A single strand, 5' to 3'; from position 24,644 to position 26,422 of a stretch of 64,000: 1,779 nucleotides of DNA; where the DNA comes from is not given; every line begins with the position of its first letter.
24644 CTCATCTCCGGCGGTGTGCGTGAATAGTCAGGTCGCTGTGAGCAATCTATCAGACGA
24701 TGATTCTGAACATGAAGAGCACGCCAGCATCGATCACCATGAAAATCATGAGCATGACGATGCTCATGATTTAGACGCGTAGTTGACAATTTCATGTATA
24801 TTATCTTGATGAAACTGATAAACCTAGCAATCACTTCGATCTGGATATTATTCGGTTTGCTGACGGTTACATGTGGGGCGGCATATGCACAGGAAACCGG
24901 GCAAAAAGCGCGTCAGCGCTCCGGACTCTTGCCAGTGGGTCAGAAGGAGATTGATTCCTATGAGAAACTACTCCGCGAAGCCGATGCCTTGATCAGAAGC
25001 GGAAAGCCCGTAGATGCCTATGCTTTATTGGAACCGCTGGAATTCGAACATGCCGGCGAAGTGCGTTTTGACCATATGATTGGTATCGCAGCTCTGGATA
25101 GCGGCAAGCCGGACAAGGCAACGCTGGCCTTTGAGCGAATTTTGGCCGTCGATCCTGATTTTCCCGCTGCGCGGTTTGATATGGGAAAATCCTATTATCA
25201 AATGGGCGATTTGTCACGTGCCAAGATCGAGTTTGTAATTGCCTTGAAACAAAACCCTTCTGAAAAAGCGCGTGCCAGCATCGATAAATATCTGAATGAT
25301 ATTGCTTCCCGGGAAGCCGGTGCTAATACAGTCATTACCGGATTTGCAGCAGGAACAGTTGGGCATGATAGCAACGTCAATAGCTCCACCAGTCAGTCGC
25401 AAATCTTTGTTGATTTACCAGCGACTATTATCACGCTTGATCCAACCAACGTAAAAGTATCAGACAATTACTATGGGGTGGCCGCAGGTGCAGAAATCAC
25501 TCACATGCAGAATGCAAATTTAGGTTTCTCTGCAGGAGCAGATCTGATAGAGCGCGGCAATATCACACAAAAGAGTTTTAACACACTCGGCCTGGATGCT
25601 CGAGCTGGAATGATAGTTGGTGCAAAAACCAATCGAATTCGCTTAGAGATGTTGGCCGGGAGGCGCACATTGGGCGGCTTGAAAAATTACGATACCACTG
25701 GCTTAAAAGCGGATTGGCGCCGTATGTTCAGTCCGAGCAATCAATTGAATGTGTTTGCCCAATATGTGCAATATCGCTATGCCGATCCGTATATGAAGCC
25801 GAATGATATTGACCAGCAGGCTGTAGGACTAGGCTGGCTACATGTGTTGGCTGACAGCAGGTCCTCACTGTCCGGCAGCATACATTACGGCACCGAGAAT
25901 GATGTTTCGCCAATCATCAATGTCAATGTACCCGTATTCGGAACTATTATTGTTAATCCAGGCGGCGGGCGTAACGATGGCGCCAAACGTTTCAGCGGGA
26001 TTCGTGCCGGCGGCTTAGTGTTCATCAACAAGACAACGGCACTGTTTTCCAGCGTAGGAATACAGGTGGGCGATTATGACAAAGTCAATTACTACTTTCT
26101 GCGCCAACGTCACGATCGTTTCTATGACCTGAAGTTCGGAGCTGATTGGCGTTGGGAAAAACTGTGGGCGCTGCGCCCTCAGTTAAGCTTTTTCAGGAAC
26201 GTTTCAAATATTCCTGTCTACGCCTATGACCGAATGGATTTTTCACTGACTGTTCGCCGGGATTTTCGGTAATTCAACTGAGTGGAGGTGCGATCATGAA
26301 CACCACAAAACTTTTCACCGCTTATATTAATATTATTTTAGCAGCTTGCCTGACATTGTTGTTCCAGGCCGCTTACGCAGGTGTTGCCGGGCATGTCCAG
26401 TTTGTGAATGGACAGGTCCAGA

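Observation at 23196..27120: Orphan three-gene envelope module: beta-helix lipoprotein, Slam/T11SS-like TPR-barrel and secreted FecR-domain protein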

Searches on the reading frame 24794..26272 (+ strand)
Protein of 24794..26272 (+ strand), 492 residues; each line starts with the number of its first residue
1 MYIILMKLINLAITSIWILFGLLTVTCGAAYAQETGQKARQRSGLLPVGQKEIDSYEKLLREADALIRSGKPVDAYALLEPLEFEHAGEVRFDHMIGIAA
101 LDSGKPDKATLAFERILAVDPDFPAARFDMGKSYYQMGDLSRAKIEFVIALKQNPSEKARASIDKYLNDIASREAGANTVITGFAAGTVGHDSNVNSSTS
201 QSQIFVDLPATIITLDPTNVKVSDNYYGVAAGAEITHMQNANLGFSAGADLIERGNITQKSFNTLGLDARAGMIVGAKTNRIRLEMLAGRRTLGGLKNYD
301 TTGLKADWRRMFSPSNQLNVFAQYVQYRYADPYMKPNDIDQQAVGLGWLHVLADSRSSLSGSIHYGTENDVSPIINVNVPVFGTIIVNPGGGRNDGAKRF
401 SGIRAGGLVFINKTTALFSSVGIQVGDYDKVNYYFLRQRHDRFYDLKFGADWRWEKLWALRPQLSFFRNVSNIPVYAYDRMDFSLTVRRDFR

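Call 3: search_protein_families(library=pfam, proteins=[window:24794-26272:+], max_evalue=1)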
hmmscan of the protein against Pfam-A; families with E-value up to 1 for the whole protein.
window:24794-26272:+ (492 aa): 14 families
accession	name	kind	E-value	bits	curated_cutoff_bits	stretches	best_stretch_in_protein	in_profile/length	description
PF14559.12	TPR_19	-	1.1e-09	38.9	25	1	100-157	1-58/68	Tetratricopeptide repeat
PF07719.23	TPR_2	-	2.1e-08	34.1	27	2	125-156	2-33/34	Tetratricopeptide repeat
PF13371.12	TPR_9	-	5.8e-07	29.9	35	1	99-166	4-71/73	Tetratricopeptide repeat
PF13432.12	TPR_16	-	1.1e-06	29.3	32.7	1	95-143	2-50/65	Tetratricopeptide repeat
PF04575.19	SlipAM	-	1.7e-06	28.2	22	1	189-491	9-288/288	Surface lipoprotein assembly modifier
PF13428.12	TPR_14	-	2.9e-06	27.8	23.5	1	97-132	8-43/44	Tetratricopeptide repeat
PF00515.34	TPR_1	-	2.1e-05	24.6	27.8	1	96-123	7-34/34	Tetratricopeptide repeat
PF16918.11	PknG_TPR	-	0.00072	18.9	27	1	49-121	87-159/340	Protein kinase G tetratricopeptide repeat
PF13414.12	TPR_11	-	0.001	19.1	26.8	1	102-138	6-42/42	TPR repeat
PF13431.12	TPR_17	-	0.0046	17.6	24.4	1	112-143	1-32/34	Tetratricopeptide repeat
PF13181.12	TPR_8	-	0.005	17.3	25.7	0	126-155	3-32/34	Tetratricopeptide repeat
PF13174.12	TPR_6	-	0.0068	17.4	26.3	0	126-155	2-31/33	Tetratricopeptide repeat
PF12895.13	ANAPC3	-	0.072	13.8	27.2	0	107-143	6-42/82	Anaphase-promoting complex, cyclosome, subunit 3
PF24575.1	TPR_Slam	-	0.11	13.4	35.2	1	97-145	54-102/104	Surface lipoprotein assembly modifier, N-terminal TPR repeats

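Call 4: search_protein_families(library=ncbifam, proteins=[window:24794-26272:+], max_evalue=1)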
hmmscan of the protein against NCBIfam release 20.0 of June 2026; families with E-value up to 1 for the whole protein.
window:24794-26272:+ (492 aa): 9 families
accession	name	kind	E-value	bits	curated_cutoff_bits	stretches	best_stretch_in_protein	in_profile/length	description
TIGR02917.1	PEP_TPR_lipo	equivalog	2e-06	26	312.2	1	66-155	339-428/899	XrtA/PEP-CTERM system TPR-repeat protein PrsT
TIGR02552.1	LcrH_SycD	equivalog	8e-06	25.6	104.8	1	58-159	20-121/136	SycD/LcrH family type III secretion system chaperone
NF040959.1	MamA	equivalog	9.9e-05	21.9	200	1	63-157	44-138/204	magnetosome protein MamA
NF047507.1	TPR_BatC_Lepto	exception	0.00017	21.1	175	1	97-160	65-133/214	TPR repeat-containing protein BatC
TIGR02521.1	type_IV_pilW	equivalog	0.0015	18.1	154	1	96-157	37-98/234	type IV pilus biogenesis/stability protein PilW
NF052415.1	T3SS_chap_SctY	equivalog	0.0044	17.5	70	1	59-122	9-72/106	type III secretion apparatus assembly chaperone SctY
NF008520.0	PRK11447.1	equivalog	0.005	14.7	858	1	57-154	574-666/1157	cellulose synthase complex outer membrane protein BcsC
NF008391.2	PRK11189.1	equivalog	0.045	13.2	250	1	95-178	104-186/297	lipoprotein NlpI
TIGR02795.1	tol_pal_ybgF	equivalog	0.057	14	90.1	1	100-161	12-76/119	tol-pal system protein YbgF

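Call 7: find_homologous_proteins(query=window:24794-26272:+)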
Query window:24794-26272:+ (492 aa): 721 proteins with E <= 0.001 among 8000 candidates; the best 120 are listed.
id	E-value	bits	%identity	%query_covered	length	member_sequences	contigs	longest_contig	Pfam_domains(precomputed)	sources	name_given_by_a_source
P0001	0.0e+0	1099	99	100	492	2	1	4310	PF14559.13,PF13371.13,PF04575.20,PF13432.13,PF13428.13,PF07719.24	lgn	-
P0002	4.7e-284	961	85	99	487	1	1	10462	PF14559.13,PF13371.13,PF04575.20,PF00515.35,PF13432.13,PF13428.13,PF07719.24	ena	-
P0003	4.9e-247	839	74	100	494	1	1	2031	PF14559.13,PF13414.13,PF13371.13,PF04575.20,PF00515.35,PF13432.13,PF13428.13,PF07719.24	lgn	-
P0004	3.8e-240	816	73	99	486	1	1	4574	PF14559.13,PF13371.13,PF04575.20,PF13432.13,PF13428.13,PF07719.24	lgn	-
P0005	6.4e-233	792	71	100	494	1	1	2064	PF14559.13,PF13371.13,PF04575.20,PF00515.35,PF13432.13,PF13428.13,PF07719.24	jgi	-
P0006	5.4e-231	786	73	100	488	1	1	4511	PF14559.13,PF13371.13,PF16918.12,PF04575.20,PF13432.13,PF13428.13,PF07719.24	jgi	jgi:outer membrane protein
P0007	2.0e-230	784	71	100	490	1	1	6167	PF14559.13,PF13371.13,PF04575.20,PF13432.13,PF07719.24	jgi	-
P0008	4.4e-230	783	73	97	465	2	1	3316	PF14559.13,PF13371.13,PF04575.20,PF00515.35,PF13432.13,PF13428.13,PF07719.24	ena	-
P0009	1.0e-225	769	71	100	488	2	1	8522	PF14559.13,PF13371.13,PF04575.20,PF13432.13,PF13428.13,PF07719.24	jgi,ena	-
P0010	2.1e-225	768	69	99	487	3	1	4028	PF14559.13,PF13371.13,PF04575.20,PF00515.35,PF13432.13,PF13428.13,PF07719.24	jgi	-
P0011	3.9e-222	757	70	100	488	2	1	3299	PF14559.13,PF13371.13,PF04575.20,PF13432.13,PF13428.13,PF07719.24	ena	-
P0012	4.0e-218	744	69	100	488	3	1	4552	PF14559.13,PF13371.13,PF13432.13,PF13428.13,PF07719.24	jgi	jgi:tetratricopeptide (TPR) repeat protein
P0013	3.0e-217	741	68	100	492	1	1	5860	PF14559.13,PF13371.13,PF04575.20,PF13432.13,PF13428.13,PF07719.24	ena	-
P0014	5.5e-217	740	68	99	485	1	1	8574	PF14559.13,PF13371.13,PF16918.12,PF04575.20,PF00515.35,PF13432.13,PF13428.13,PF07719.24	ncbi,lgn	ncbi:MAG: porin family protein [Gallionella sp.]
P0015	3.9e-216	737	68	99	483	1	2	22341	PF14559.13,PF13371.13,PF04575.20,PF00515.35,PF13432.13,PF13428.13,PF13181.13,PF07719.24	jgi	jgi:hypothetical protein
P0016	2.3e-213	728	67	99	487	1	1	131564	PF14559.13,PF13371.13,PF16918.12,PF04575.20,PF13432.13,PF13428.13,PF07719.24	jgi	jgi:outer membrane protein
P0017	3.7e-213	727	68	96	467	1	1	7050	PF14559.13,PF13371.13,PF04575.20,PF00515.35,PF13432.13,PF13428.13,PF07719.24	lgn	-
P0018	4.4e-208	710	66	100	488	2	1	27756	PF14559.13,PF13371.13,PF04575.20,PF00515.35,PF13432.13,PF13428.13,PF07719.24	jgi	-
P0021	5.5e-197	674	63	100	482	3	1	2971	PF14559.13,PF13371.13,PF16918.12,PF04575.20,PF00515.35,PF13432.13,PF13428.13,PF13181.13,PF07719.24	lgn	-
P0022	2.0e-196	672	62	100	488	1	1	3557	PF14559.13,PF13371.13,PF16918.12,PF04575.20,PF00515.35,PF13432.13,PF13428.13,PF07719.24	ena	-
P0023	4.6e-196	671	64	98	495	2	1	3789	PF14559.13,PF13371.13,PF04575.20,PF00515.35,PF13432.13,PF13428.13,PF07719.24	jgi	-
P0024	2.0e-195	669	63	99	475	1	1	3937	PF14559.13,PF13371.13,PF16918.12,PF04575.20,PF00515.35,PF13432.13,PF13428.13,PF13181.13,PF07719.24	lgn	-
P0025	3.0e-195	668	63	96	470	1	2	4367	PF14559.13,PF13371.13,PF04575.20,PF00515.35,PF13432.13,PF13428.13,PF07719.24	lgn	-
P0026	6.4e-195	667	61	99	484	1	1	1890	PF14559.13,PF13371.13,PF16918.12,PF04575.20,PF00515.35,PF12895.14,PF13432.13,PF13428.13,PF13181.13,PF07719.24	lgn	-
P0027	6.8e-195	667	62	99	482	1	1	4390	PF14559.13,PF13371.13,PF16918.12,PF04575.20,PF00515.35,PF13432.13,PF07719.24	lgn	-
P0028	3.8e-194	664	62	98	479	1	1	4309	PF14559.13,PF13371.13,PF16918.12,PF04575.20,PF00515.35,PF13432.13,PF13428.13,PF07719.24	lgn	-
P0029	1.3e-193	663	61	98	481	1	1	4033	PF14559.13,PF13371.13,PF16918.12,PF04575.20,PF00515.35,PF13432.13,PF13428.13,PF13181.13,PF07719.24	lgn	-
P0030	1.9e-193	662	61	100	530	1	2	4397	PF14559.13,PF13371.13,PF16918.12,PF04575.20,PF00515.35,PF13432.13,PF13428.13,PF07719.24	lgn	-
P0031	1.7e-192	659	62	98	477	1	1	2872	PF14559.13,PF13414.13,PF13371.13,PF16918.12,PF04575.20,PF00515.35,PF13432.13,PF13428.13,PF13181.13,PF07719.24,PF13174.13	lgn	-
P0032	2.5e-192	658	60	99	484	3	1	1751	PF14559.13,PF13371.13,PF16918.12,PF04575.20,PF12895.14,PF13432.13,PF13428.13,PF07719.24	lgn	-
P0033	9.8e-192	657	62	100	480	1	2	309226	PF14559.13,PF13371.13,PF04575.20,PF00515.35,PF13432.13,PF13428.13,PF13181.13,PF07719.24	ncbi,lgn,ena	-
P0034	5.7e-189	647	61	100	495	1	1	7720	PF14559.13,PF13371.13,PF16918.12,PF04575.20,PF00515.35,PF13432.13,PF13428.13,PF13181.13,PF07719.24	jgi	-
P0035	7.0e-189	647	62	100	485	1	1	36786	PF14559.13,PF13371.13,PF16918.12,PF04575.20,PF00515.35,PF13432.13,PF13428.13,PF07719.24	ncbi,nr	ncbi:MAG: tetratricopeptide repeat protein [Gallionella sp.]|nr:tetratricopeptide repeat protein [Ga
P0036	9.1e-189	647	62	98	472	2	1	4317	PF14559.13,PF13414.13,PF13371.13,PF16918.12,PF04575.20,PF00515.35,PF13432.13,PF13428.13,PF13181.13,PF07719.24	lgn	-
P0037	1.2e-188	646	60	98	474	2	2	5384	PF14559.13,PF13371.13,PF04575.20,PF00515.35,PF13432.13,PF13428.13,PF07719.24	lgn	-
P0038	9.0e-188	643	61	96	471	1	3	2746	PF14559.13,PF13371.13,PF16918.12,PF04575.20,PF00515.35,PF13432.13,PF13428.13,PF07719.24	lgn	-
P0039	1.6e-187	643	60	99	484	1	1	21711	PF14559.13,PF13371.13,PF16918.12,PF04575.20,PF00515.35,PF13432.13,PF13428.13,PF07719.24,PF13174.13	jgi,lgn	jgi:tetratricopeptide (TPR) repeat protein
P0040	7.2e-187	640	61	100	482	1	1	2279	PF14559.13,PF13371.13,PF16918.12,PF04575.20,PF00515.35,PF13432.13,PF13428.13,PF13181.13,PF07719.24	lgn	-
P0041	2.1e-185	636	59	99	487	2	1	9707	PF14559.13,PF13371.13,PF04575.20,PF00515.35,PF13432.13,PF13428.13,PF13181.13,PF07719.24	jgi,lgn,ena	-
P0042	1.0e-184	633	60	99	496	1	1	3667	PF14559.13,PF13371.13,PF04575.20,PF00515.35,PF13432.13,PF13428.13,PF07719.24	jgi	jgi:tetratricopeptide (TPR) repeat protein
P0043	5.6e-184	631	59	98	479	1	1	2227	PF14559.13,PF13371.13,PF04575.20,PF13432.13,PF13428.13,PF07719.24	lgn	-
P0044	6.4e-184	631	61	99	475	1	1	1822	PF14559.13,PF13371.13,PF04575.20,PF00515.35,PF13432.13,PF13428.13,PF13181.13,PF07719.24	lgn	-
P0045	6.9e-184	631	60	98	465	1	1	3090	PF14559.13,PF13371.13,PF04575.20,PF00515.35,PF13432.13,PF13428.13,PF07719.24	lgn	-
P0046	1.3e-183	630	60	100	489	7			PF14559.13,PF13371.13,PF16918.12,PF04575.20,PF00515.35,PF13432.13,PF13428.13,PF07719.24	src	-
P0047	5.7e-183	628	60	98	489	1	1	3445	PF14559.13,PF13371.13,PF04575.20,PF00515.35,PF13432.13,PF13428.13,PF13181.13,PF07719.24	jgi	jgi:outer membrane protein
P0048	5.6e-182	624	60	100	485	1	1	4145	PF14559.13,PF13371.13,PF04575.20,PF13432.13,PF13428.13,PF07719.24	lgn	-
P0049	3.6e-180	618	59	99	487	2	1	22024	PF14559.13,PF13371.13,PF16918.12,PF04575.20,PF00515.35,PF13432.13,PF13428.13,PF25222.2,PF07719.24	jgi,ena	-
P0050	5.9e-180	618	59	98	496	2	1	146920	PF14559.13,PF13371.13,PF04575.20,PF13432.13,PF13428.13,PF07719.24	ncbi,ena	-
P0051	8.9e-180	617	60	97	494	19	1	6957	PF14559.13,PF13371.13,PF04575.20,PF13432.13,PF13428.13,PF07719.24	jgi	-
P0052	1.3e-178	613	56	100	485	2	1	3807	PF14559.13,PF13371.13,PF16918.12,PF04575.20,PF00515.35,PF13432.13,PF13428.13,PF13181.13,PF07719.24,PF13174.13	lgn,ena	-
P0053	1.3e-178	613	60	97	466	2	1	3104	PF07721.21,PF14559.13,PF13371.13,PF04575.20,PF00515.35,PF13432.13,PF13428.13,PF07719.24,PF13174.13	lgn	-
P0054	2.0e-178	613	59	96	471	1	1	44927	PF14559.13,PF13371.13,PF16918.12,PF04575.20,PF00515.35,PF13432.13,PF13428.13,PF07719.24,PF13174.13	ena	-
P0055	4.3e-178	612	60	98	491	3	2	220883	PF14559.13,PF13371.13,PF04575.20,PF13432.13,PF13428.13,PF07719.24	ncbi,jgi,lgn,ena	-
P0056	2.0e-177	609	60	97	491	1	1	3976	PF14559.13,PF13371.13,PF04575.20,PF00515.35,PF13432.13,PF13428.13,PF07719.24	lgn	-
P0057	3.4e-177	609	56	97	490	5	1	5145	PF14559.13,PF13371.13,PF16918.12,PF04575.20,PF00515.35,PF13432.13,PF13428.13,PF07719.24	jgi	jgi:hypothetical protein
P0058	3.6e-177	608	57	99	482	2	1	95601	PF14559.13,PF13371.13,PF04575.20,PF00515.35,PF13432.13,PF13428.13,PF13181.13,PF07719.24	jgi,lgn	jgi:tetratricopeptide (TPR) repeat protein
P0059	9.6e-177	607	55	99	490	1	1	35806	PF14559.13,PF13371.13,PF16918.12,PF04575.20,PF00515.35,PF13432.13,PF13428.13,PF07719.24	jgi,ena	-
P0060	1.1e-176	607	59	99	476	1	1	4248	PF14559.13,PF13371.13,PF16918.12,PF04575.20,PF00515.35,PF13432.13,PF13428.13,PF07719.24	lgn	-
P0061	1.7e-176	606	48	93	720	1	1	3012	PF13431.13,PF13414.13,PF16918.12,PF04575.20,PF13428.13,PF14559.13,PF24575.2,PF13371.13,PF00515.35,PF13424.13,PF13432.13,PF13181.13,PF07719.24,PF13174.13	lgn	-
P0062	2.0e-176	606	58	99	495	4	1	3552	PF14559.13,PF13371.13,PF04575.20,PF00515.35,PF13432.13,PF13428.13,PF07719.24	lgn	-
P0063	1.2e-175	603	59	96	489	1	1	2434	PF14559.13,PF13371.13,PF16918.12,PF04575.20,PF00515.35,PF13432.13,PF10082.16,PF13428.13,PF07719.24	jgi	jgi:outer membrane protein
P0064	1.7e-175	603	58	99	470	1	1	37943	PF14559.13,PF13371.13,PF16918.12,PF04575.20,PF00515.35,PF13432.13,PF13428.13,PF07719.24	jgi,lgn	jgi:tetratricopeptide (TPR) repeat protein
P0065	2.0e-175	603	60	96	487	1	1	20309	PF14559.13,PF13371.13,PF16918.12,PF04575.20,PF00515.35,PF13432.13,PF13428.13,PF07719.24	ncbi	-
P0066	5.7e-175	601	59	97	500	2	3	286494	PF14559.13,PF13371.13,PF04575.20,PF13432.13,PF13428.13,PF07719.24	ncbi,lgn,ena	-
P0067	8.9e-175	601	58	98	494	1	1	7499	PF14559.13,PF13371.13,PF04575.20,PF13432.13,PF07719.24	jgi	jgi:tetratricopeptide (TPR) repeat protein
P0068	1.5e-174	600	57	99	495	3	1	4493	PF14559.13,PF13371.13,PF16918.12,PF04575.20,PF13432.13,PF13428.13,PF07719.24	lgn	-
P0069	1.5e-174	600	57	100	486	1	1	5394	PF14559.13,PF13371.13,PF04575.20,PF00515.35,PF13432.13,PF13428.13,PF07719.24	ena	-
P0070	2.4e-174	599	58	100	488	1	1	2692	PF14559.13,PF13414.13,PF13371.13,PF16918.12,PF04575.20,PF00515.35,PF13432.13,PF13428.13,PF07719.24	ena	-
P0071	9.5e-174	597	58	98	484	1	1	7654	PF14559.13,PF13371.13,PF04575.20,PF00515.35,PF13432.13,PF13428.13,PF13181.13,PF07719.24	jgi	jgi:outer membrane protein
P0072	1.4e-173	597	58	98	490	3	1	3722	PF14559.13,PF13371.13,PF04575.20,PF13432.13,PF13428.13,PF07719.24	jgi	-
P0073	1.9e-173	596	55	100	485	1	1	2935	PF14559.13,PF13371.13,PF16918.12,PF04575.20,PF00515.35,PF13424.13,PF13432.13,PF13428.13,PF07719.24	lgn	-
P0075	1.3e-172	593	57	96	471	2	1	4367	PF14559.13,PF13371.13,PF04575.20,PF00515.35,PF13432.13,PF13428.13,PF07719.24,PF13174.13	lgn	-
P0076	1.7e-172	593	56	100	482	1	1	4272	PF14559.13,PF13371.13,PF16918.12,PF04575.20,PF00515.35,PF13432.13,PF13428.13,PF07719.24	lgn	-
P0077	3.6e-172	592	57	99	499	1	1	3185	PF14559.13,PF13414.13,PF13371.13,PF04575.20,PF00515.35,PF13432.13,PF13428.13,PF13181.13,PF07719.24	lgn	-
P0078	3.8e-172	592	57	98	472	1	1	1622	PF14559.13,PF13371.13,PF16918.12,PF04575.20,PF00515.35,PF13432.13,PF13428.13,PF07719.24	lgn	-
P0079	1.3e-171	590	59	96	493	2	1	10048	PF14559.13,PF13371.13,PF04575.20,PF13432.13,PF07719.24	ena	-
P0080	2.2e-171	589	60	91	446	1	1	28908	PF14559.13,PF13371.13,PF16918.12,PF04575.20,PF00515.35,PF12895.14,PF13432.13,PF13428.13,PF13181.13,PF07719.24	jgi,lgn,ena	-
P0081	3.6e-171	589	57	98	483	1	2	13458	PF14559.13,PF13371.13,PF04575.20,PF00515.35,PF13432.13,PF13181.13,PF07719.24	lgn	-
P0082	5.8e-171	588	56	96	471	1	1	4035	PF14559.13,PF13371.13,PF04575.20,PF00515.35,PF13432.13,PF13428.13,PF07719.24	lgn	-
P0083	1.1e-170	587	56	100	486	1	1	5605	PF14559.13,PF13371.13,PF16918.12,PF04575.20,PF13432.13,PF13428.13,PF07719.24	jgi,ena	-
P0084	1.2e-170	587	55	99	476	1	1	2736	PF14559.13,PF13371.13,PF04575.20,PF00515.35,PF13432.13,PF13428.13,PF07719.24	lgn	-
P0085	1.9e-170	586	57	98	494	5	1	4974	PF14559.13,PF13371.13,PF04575.20,PF00515.35,PF13432.13,PF07719.24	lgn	-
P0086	2.2e-170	586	53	100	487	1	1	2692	PF14559.13,PF13371.13,PF16918.12,PF04575.20,PF00515.35,PF13432.13,PF13428.13,PF07719.24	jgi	jgi:tetratricopeptide (TPR) repeat protein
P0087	4.9e-170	585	58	95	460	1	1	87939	PF07721.21,PF14559.13,PF13371.13,PF04575.20,PF00515.35,PF13432.13,PF13428.13,PF07719.24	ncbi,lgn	-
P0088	9.1e-170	584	56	98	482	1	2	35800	PF14559.13,PF13371.13,PF04575.20,PF00515.35,PF13432.13,PF13428.13,PF13181.13,PF07719.24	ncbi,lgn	ncbi:MAG TPA: tetratricopeptide repeat protein [Gallionellaceae bacterium]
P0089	1.5e-169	583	56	98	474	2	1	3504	PF14559.13,PF13371.13,PF16918.12,PF04575.20,PF12895.14,PF13432.13,PF13428.13,PF07719.24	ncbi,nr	ncbi:MAG: tetratricopeptide repeat protein [Gallionella sp.]|nr:tetratricopeptide repeat protein [Ga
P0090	1.5e-169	583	60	88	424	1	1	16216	PF14559.13,PF13371.13,PF04575.20,PF13432.13,PF13428.13,PF07719.24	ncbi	ncbi:MAG: porin family protein [Gallionella sp.]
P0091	2.0e-169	583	57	97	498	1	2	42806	PF14559.13,PF13371.13,PF04575.20,PF13432.13,PF13428.13,PF07719.24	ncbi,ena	-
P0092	3.4e-169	582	54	99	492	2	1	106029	PF14559.13,PF13371.13,PF16918.12,PF04575.20,PF00515.35,PF13432.13,PF13428.13,PF07719.24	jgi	-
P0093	4.2e-169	582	55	99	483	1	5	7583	PF14559.13,PF13371.13,PF04575.20,PF00515.35,PF13432.13,PF13428.13,PF07719.24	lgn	-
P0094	5.3e-169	582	55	100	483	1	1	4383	PF14559.13,PF13414.13,PF13371.13,PF16918.12,PF04575.20,PF00515.35,PF13432.13,PF13428.13,PF07719.24,PF13174.13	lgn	-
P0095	1.3e-168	580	55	99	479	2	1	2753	PF14559.13,PF13371.13,PF16918.12,PF04575.20,PF00515.35,PF13432.13,PF13428.13,PF07719.24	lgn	-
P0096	3.4e-168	579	57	98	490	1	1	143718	PF14559.13,PF13371.13,PF04575.20,PF00515.35,PF13432.13,PF13428.13,PF07719.24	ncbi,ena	-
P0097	7.3e-168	578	55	97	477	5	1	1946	PF14559.13,PF13371.13,PF16918.12,PF04575.20,PF00515.35,PF13432.13,PF10082.16,PF13428.13,PF07719.24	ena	-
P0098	1.7e-167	577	58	100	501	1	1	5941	PF14559.13,PF13371.13,PF04575.20,PF00515.35,PF13432.13,PF13428.13,PF07719.24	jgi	jgi:outer membrane protein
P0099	2.0e-167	576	59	95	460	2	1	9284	PF14559.13,PF13371.13,PF04575.20,PF00515.35,PF13432.13,PF13428.13,PF07719.24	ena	-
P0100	3.7e-167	575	56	98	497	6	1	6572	PF14559.13,PF13371.13,PF04575.20,PF13432.13,PF07719.24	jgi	jgi:outer membrane protein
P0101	7.1e-167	575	57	97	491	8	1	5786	PF14559.13,PF13371.13,PF04575.20,PF13432.13,PF13428.13,PF07719.24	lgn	-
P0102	1.9e-166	573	57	97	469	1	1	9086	PF14559.13,PF13371.13,PF04575.20,PF00515.35,PF13432.13,PF13428.13,PF13181.13,PF07719.24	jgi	-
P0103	2.2e-166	573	54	99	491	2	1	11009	PF14559.13,PF13371.13,PF16918.12,PF04575.20,PF00515.35,PF13432.13,PF13428.13,PF07719.24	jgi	-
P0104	5.6e-166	572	54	100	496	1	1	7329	PF14559.13,PF13371.13,PF16918.12,PF04575.20,PF13432.13,PF13428.13,PF13181.13,PF07719.24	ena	-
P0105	7.4e-166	571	54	100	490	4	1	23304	PF14559.13,PF13371.13,PF04575.20,PF13432.13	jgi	jgi:hypothetical protein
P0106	1.1e-165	571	57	96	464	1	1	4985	PF14559.13,PF13371.13,PF16918.12,PF04575.20,PF13432.13,PF13428.13,PF07719.24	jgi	-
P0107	3.4e-164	566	55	99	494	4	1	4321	PF14559.13,PF13371.13,PF04575.20,PF00515.35,PF13432.13,PF13428.13,PF07719.24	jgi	jgi:hypothetical protein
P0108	6.1e-164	565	54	99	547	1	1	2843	PF14559.13,PF13371.13,PF04575.20,PF00515.35,PF13432.13,PF13428.13,PF13181.13,PF07719.24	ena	-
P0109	6.9e-164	565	56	96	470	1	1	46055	PF14559.13,PF13371.13,PF16918.12,PF04575.20,PF12895.14,PF13432.13,PF13428.13,PF07719.24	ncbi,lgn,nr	ncbi:MAG: tetratricopeptide repeat protein [Nitrosomonadales bacterium]|nr:tetratricopeptide repeat 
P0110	9.5e-164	564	53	100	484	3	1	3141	PF14559.13,PF13371.13,PF04575.20,PF00515.35,PF13432.13,PF13428.13,PF13181.13,PF07719.24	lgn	-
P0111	1.0e-163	564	54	100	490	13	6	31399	PF14559.13,PF13371.13,PF04575.20,PF13432.13,PF07719.24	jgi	jgi:hypothetical protein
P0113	3.8e-163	562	55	100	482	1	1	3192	PF14559.13,PF13371.13,PF16918.12,PF04575.20,PF13432.13,PF07719.24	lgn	-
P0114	5.1e-163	562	57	98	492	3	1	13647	PF14559.13,PF13371.13,PF04575.20,PF00515.35,PF13432.13,PF13428.13,PF07719.24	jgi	-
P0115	8.9e-163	561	56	97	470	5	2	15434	PF14559.13,PF13371.13,PF04575.20,PF00515.35,PF13432.13,PF13428.13,PF13181.13,PF07719.24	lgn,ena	-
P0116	1.4e-162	560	55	96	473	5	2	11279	PF14559.13,PF13371.13,PF04575.20,PF13432.13,PF07719.24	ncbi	ncbi:MAG: porin family protein [Gallionella sp.]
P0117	5.5e-162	558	55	99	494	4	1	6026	PF14559.13,PF13371.13,PF04575.20,PF13432.13,PF13428.13,PF07719.24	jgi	jgi:outer membrane protein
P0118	7.4e-162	558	56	97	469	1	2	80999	PF14559.13,PF13371.13,PF04575.20,PF00515.35,PF13432.13,PF13428.13,PF13181.13,PF07719.24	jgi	jgi:outer membrane protein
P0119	3.6e-161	556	55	97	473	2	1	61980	PF14559.13,PF13371.13,PF16918.12,PF04575.20,PF00515.35,PF13432.13,PF13428.13,PF07719.24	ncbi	ncbi:MAG TPA: tetratricopeptide repeat protein [Gallionella sp.]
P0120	4.0e-161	556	53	99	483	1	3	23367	PF14559.13,PF13371.13,PF04575.20,PF13432.13,PF07719.24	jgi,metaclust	jgi:outer membrane protein|metaclust:\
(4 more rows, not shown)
